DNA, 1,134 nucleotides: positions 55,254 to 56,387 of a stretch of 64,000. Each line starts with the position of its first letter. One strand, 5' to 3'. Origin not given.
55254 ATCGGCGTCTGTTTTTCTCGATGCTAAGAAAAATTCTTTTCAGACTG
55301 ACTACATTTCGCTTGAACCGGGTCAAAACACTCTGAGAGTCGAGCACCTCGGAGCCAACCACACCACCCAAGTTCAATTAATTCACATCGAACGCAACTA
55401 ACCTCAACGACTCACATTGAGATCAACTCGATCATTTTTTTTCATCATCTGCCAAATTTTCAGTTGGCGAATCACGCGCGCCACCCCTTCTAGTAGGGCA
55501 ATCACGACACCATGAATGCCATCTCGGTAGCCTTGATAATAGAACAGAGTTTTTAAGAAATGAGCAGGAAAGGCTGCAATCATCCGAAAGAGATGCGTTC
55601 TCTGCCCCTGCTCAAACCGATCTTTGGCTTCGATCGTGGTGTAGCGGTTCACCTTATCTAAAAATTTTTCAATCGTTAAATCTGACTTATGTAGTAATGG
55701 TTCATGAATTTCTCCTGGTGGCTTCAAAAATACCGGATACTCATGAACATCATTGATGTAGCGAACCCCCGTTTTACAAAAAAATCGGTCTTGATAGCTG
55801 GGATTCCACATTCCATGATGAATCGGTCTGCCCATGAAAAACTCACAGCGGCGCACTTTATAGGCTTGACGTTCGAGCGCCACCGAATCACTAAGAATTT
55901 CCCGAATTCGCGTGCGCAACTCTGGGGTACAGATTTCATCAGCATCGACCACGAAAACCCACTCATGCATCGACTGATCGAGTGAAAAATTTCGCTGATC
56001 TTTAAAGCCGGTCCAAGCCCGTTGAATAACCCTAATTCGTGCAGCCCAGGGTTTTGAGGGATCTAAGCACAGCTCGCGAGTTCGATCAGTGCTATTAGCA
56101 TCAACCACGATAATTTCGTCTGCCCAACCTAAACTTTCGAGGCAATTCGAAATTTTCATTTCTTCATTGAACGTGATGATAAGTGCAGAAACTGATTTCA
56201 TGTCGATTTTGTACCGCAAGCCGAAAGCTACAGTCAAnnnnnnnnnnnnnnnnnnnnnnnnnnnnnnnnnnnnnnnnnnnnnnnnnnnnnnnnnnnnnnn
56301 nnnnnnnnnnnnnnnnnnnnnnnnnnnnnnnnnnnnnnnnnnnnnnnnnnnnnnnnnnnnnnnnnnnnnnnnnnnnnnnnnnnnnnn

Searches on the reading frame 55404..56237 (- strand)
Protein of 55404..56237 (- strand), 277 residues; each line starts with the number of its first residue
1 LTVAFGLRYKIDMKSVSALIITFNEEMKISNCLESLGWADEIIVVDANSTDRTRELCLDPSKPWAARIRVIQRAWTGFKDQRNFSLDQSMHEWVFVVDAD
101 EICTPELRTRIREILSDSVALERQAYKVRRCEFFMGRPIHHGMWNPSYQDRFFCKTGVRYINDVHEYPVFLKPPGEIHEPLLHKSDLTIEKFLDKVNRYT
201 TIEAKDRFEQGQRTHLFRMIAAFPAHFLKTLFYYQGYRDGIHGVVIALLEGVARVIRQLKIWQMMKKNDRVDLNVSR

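Call 6: search_protein_families(library=pfam, proteins=[window:55404-56237:-], max_evalue=0.01)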
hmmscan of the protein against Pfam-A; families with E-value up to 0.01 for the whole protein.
window:55404-56237:- (277 aa): 3 families
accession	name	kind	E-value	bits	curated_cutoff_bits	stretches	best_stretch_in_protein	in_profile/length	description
PF00535.33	Glycos_transf_2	-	8.6e-17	62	23.3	1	17-116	1-105/168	Glycosyl transferase family 2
PF13704.12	Glyco_tranf_2_4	-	1.3e-06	29.2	27.5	1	34-104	12-85/98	Glycosyl transferase family 2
PF13641.12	Glyco_tranf_2_3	-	0.0027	18.2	27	1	16-107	3-103/230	Glycosyltransferase like family 2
